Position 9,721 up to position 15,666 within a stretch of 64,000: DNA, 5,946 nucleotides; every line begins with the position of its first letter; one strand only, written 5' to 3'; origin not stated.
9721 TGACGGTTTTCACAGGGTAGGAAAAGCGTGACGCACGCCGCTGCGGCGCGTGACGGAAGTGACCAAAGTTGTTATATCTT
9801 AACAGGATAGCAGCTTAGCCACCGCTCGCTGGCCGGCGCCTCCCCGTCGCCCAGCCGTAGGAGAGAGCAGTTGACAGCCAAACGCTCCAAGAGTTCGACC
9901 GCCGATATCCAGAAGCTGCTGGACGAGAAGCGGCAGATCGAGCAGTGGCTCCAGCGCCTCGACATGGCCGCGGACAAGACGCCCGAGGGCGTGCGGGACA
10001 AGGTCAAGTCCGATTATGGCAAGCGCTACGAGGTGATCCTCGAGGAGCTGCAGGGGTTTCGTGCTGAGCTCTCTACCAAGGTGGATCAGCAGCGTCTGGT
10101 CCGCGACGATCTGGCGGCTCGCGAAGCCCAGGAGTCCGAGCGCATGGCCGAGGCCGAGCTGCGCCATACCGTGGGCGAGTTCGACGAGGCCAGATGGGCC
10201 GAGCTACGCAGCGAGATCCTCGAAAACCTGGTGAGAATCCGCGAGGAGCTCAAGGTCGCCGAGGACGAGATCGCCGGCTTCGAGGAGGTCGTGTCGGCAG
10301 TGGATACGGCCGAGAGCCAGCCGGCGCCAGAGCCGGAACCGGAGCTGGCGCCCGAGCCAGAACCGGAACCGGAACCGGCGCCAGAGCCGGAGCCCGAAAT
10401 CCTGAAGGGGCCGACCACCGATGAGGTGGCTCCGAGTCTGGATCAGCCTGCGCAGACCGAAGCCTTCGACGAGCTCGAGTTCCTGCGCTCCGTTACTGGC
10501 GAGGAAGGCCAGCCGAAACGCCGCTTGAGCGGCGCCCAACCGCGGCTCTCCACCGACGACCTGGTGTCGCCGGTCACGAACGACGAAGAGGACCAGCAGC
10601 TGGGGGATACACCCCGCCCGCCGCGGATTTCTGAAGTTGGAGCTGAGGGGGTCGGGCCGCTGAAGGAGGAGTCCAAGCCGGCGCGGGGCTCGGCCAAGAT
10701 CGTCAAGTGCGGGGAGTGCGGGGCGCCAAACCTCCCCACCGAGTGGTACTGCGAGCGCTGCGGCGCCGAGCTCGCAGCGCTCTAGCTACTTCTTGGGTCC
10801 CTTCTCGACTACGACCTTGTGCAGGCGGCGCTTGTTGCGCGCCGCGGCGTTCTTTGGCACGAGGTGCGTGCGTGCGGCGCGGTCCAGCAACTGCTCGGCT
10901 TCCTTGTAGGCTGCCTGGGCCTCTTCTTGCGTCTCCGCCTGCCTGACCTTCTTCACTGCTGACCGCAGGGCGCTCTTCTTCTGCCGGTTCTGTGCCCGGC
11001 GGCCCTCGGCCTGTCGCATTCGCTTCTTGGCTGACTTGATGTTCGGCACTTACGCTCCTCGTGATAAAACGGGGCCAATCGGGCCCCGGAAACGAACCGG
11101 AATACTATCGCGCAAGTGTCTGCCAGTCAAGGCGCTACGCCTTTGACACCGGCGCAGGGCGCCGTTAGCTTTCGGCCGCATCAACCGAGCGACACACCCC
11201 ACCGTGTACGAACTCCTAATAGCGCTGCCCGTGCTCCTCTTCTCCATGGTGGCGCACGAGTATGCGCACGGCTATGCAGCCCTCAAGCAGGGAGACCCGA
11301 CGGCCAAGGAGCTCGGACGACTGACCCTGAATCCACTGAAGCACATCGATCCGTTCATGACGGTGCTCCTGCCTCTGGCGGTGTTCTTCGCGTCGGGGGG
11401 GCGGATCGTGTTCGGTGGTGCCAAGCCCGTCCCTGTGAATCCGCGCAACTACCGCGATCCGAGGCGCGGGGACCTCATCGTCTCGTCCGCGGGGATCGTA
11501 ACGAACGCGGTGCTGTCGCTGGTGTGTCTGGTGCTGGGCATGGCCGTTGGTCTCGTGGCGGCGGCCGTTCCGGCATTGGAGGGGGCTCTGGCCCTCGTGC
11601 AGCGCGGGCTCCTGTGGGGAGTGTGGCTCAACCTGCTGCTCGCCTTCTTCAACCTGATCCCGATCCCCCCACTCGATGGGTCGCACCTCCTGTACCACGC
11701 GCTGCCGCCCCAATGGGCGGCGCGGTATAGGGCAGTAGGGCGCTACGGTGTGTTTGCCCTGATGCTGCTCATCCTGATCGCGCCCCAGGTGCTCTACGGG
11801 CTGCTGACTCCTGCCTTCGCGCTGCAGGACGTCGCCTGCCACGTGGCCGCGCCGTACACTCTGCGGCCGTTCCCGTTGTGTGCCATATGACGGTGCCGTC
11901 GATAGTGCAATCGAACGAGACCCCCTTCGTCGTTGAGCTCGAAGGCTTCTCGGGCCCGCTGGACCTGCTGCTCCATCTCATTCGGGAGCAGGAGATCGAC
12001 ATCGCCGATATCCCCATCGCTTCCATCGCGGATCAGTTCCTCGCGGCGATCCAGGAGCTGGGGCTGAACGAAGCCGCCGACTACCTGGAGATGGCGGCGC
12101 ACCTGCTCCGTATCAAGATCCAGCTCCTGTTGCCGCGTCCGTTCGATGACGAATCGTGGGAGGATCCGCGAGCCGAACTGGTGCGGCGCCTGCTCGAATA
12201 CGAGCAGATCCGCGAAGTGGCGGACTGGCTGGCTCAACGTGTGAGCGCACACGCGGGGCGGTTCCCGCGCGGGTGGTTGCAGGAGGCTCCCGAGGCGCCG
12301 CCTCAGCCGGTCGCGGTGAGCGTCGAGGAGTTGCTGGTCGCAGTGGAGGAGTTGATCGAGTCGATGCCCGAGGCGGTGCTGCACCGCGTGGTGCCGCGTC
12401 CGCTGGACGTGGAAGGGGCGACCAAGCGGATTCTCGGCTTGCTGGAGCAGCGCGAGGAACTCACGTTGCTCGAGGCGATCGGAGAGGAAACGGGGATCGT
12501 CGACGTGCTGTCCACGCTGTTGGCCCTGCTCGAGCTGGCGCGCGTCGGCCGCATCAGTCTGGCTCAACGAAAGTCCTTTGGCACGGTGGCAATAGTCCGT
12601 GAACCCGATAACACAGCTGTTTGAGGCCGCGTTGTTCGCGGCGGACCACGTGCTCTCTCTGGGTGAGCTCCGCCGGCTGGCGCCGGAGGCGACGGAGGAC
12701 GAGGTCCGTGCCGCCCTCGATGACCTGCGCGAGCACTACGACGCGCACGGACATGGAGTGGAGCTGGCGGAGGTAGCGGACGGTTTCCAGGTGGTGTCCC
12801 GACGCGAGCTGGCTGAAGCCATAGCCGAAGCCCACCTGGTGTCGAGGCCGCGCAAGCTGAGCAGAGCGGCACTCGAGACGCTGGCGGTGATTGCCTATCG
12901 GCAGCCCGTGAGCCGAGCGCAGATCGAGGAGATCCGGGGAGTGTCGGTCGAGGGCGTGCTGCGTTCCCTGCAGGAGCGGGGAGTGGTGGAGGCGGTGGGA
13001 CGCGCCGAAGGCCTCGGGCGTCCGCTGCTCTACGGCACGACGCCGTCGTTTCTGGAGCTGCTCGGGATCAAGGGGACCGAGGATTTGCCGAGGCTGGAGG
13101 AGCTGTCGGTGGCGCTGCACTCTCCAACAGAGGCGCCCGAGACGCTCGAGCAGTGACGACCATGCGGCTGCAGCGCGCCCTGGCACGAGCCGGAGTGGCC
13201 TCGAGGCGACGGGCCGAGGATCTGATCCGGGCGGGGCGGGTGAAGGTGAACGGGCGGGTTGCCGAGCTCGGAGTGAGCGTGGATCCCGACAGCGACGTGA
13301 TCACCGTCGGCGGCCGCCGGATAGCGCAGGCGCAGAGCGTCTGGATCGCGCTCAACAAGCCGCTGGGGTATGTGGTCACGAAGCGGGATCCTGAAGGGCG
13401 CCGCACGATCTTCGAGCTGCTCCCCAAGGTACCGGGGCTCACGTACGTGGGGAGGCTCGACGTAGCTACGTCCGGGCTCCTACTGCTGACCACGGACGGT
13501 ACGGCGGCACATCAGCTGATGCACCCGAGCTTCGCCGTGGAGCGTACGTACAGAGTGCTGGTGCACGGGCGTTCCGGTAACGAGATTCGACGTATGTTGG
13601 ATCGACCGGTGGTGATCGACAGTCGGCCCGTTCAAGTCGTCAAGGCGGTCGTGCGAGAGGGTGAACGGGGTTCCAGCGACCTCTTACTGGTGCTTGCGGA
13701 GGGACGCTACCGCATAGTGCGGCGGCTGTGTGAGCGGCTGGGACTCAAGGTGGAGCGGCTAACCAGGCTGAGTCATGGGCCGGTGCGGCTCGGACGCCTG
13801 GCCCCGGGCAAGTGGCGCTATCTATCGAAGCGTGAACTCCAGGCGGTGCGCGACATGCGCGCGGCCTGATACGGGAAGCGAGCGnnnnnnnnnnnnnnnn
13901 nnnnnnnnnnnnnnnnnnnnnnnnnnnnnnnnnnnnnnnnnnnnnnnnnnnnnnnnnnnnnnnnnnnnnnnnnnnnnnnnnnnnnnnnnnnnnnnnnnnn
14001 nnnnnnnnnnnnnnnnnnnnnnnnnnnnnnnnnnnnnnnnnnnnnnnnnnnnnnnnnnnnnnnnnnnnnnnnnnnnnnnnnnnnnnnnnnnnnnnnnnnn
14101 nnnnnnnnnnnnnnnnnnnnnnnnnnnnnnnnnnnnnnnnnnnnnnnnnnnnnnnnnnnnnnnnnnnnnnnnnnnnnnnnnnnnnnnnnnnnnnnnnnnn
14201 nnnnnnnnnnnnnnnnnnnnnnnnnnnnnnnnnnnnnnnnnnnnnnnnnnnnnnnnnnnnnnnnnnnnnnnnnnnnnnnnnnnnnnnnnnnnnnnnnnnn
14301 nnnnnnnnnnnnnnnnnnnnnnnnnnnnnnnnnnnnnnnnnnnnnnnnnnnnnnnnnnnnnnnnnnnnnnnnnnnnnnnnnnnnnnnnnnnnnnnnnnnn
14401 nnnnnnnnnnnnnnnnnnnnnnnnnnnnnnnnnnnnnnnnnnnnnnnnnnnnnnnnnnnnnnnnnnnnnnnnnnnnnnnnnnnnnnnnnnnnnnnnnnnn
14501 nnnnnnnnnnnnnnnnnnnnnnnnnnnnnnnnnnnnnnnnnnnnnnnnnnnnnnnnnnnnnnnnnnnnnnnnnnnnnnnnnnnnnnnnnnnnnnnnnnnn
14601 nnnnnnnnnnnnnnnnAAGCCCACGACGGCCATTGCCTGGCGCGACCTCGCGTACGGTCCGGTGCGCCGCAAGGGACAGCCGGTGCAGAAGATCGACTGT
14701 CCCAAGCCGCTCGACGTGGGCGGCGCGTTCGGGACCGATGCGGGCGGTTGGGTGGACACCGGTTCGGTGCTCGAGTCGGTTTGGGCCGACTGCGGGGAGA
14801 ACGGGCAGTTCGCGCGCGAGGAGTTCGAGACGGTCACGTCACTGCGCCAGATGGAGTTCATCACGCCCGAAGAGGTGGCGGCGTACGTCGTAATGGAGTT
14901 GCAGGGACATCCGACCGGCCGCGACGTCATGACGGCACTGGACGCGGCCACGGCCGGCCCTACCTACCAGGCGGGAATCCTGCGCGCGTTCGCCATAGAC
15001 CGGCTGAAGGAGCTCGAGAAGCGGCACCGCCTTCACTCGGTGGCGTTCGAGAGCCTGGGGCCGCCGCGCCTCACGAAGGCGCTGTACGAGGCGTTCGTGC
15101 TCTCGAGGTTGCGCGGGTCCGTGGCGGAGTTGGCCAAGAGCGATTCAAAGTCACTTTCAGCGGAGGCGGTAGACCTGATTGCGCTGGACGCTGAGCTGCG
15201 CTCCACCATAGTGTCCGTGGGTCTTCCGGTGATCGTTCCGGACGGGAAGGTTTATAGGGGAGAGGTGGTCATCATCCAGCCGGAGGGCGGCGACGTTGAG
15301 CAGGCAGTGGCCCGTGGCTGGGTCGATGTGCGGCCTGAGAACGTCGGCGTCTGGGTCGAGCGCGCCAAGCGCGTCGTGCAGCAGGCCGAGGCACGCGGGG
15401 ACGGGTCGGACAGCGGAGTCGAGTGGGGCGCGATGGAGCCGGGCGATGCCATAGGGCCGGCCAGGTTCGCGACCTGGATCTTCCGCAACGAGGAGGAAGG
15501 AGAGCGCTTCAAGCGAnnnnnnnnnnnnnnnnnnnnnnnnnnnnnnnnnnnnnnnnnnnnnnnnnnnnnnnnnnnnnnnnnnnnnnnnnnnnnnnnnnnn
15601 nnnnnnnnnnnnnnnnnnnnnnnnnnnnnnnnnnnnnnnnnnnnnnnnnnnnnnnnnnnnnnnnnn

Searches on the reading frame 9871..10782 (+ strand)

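Call 31: search_protein_families(library=pfam, proteins=[window:9871-10782:+], max_evalue=0.001)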
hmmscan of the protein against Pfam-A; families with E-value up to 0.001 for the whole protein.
window:9871-10782:+ (304 aa): 1 family
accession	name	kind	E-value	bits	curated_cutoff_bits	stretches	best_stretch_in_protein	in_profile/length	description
PF13240.11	Zn_Ribbon_1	-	0.00033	20.8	25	1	279-301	1-23/23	zinc-ribbon domain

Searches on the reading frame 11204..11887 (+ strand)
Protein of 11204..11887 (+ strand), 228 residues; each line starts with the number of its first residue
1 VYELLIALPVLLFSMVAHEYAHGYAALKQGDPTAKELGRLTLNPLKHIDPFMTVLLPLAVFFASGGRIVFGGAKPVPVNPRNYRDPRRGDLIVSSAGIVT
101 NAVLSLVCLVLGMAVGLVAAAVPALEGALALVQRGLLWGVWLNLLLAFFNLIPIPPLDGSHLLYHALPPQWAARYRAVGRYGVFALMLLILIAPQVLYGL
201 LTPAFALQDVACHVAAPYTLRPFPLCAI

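Call 31: search_protein_families(library=pfam, proteins=[window:11204-11887:+], max_evalue=0.001)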
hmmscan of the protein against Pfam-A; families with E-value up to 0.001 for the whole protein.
window:11204-11887:+ (228 aa): 1 family
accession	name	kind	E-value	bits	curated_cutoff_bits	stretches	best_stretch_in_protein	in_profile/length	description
PF02163.28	Peptidase_M50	-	2.5e-17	63.4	27.2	1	9-188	4-219/221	Peptidase family M50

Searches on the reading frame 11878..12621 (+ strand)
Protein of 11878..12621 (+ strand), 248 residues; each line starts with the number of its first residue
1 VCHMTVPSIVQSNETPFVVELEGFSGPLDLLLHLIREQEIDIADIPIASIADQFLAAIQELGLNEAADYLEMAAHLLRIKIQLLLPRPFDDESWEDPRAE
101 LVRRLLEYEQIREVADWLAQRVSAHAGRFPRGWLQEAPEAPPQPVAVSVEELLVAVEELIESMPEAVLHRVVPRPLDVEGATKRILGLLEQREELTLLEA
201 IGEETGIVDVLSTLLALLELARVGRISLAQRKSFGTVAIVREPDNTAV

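Call 8: search_protein_families(library=pfam, proteins=[window:11878-12621:+], max_evalue=0.001)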
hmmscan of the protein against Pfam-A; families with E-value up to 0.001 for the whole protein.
window:11878-12621:+ (248 aa): 1 family
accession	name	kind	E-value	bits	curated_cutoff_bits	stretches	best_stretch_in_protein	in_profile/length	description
PF02616.19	SMC_ScpA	-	2e-20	74.2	24.6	1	34-239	1-229/232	Segregation and condensation protein ScpA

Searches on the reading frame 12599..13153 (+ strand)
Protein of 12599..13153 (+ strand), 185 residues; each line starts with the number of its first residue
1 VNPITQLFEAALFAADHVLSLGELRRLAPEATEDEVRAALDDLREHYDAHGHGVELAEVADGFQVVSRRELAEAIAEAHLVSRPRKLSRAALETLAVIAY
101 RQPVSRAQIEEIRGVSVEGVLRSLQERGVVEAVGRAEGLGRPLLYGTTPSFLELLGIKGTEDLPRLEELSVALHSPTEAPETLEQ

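Call 8: search_protein_families(library=pfam, proteins=[window:12599-13153:+], max_evalue=0.001)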
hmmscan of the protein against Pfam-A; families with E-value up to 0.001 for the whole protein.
window:12599-13153:+ (185 aa): 1 family
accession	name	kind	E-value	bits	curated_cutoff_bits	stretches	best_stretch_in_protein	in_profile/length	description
PF04079.22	SMC_ScpB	-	5e-52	176.1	27.4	1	8-166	3-160/160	Segregation and condensation complex subunit ScpB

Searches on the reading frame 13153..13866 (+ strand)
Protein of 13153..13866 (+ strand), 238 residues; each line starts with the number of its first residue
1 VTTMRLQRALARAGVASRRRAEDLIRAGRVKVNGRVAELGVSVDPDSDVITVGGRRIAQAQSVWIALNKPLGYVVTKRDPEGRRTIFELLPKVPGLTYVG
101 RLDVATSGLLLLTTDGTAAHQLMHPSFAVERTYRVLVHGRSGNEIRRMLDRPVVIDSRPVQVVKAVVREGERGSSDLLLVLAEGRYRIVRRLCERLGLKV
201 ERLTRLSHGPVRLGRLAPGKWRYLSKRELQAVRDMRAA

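Call 8: search_protein_families(library=pfam, proteins=[window:13153-13866:+], max_evalue=0.001)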
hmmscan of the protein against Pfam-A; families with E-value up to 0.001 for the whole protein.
window:13153-13866:+ (238 aa): 2 families
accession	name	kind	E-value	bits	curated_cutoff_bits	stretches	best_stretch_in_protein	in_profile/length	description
PF00849.27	PseudoU_synth_2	-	1.4e-16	61.5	26.8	1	64-194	2-151/152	RNA pseudouridylate synthase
PF01479.30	S4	-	1.7e-12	47.3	22.8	1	4-46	1-45/48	S4 domain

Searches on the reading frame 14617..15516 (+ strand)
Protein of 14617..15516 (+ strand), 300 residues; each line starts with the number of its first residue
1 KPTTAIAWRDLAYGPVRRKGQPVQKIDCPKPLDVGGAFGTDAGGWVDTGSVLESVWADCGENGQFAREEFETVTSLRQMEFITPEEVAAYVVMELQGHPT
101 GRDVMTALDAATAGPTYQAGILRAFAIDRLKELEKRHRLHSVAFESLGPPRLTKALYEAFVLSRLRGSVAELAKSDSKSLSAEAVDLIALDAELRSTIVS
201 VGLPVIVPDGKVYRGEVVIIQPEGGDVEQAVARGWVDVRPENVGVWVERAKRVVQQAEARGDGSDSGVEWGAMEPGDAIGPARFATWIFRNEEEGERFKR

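Call 60: predict_structure(alignment_id=A3)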
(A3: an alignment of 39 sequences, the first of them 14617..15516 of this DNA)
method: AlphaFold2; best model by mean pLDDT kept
length: 300 residues; sequences in the alignment: 39
mean_pLDDT: 85.2   pTM: 0.85
mean pLDDT of the five models: 85.2, 84.9, 84.9, 84.0, 83.1
residues with pLDDT >= 90: 177; 70-90: 57; 50-70: 58; < 50: 8
segments of 3 or more residues with pLDDT < 50: 1-5
pLDDT, mean of each block of 10 residues (from residue 1): 55 92 96 93 94 92 87 73 62 67 58 60 87 96 78 95 98 98 98 97 97 95 91 95 98 93 68 93 90 60
secondary structure, 60 per line:
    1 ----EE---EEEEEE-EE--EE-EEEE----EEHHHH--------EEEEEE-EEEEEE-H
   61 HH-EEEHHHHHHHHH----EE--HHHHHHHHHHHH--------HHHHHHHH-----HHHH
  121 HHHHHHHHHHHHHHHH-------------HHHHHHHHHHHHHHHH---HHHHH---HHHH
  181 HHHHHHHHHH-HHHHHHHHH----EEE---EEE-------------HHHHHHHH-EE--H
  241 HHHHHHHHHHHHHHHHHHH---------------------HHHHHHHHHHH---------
elements in order: E10-15 E24-27 H34-37 E46-51 E53-58 E64-66 H67-75 H84-95 H104-111 H117-136 H150-165 H169-173 H177-190 H192-200 E205-207 E211-213 H227-234 H240-259 H281-291
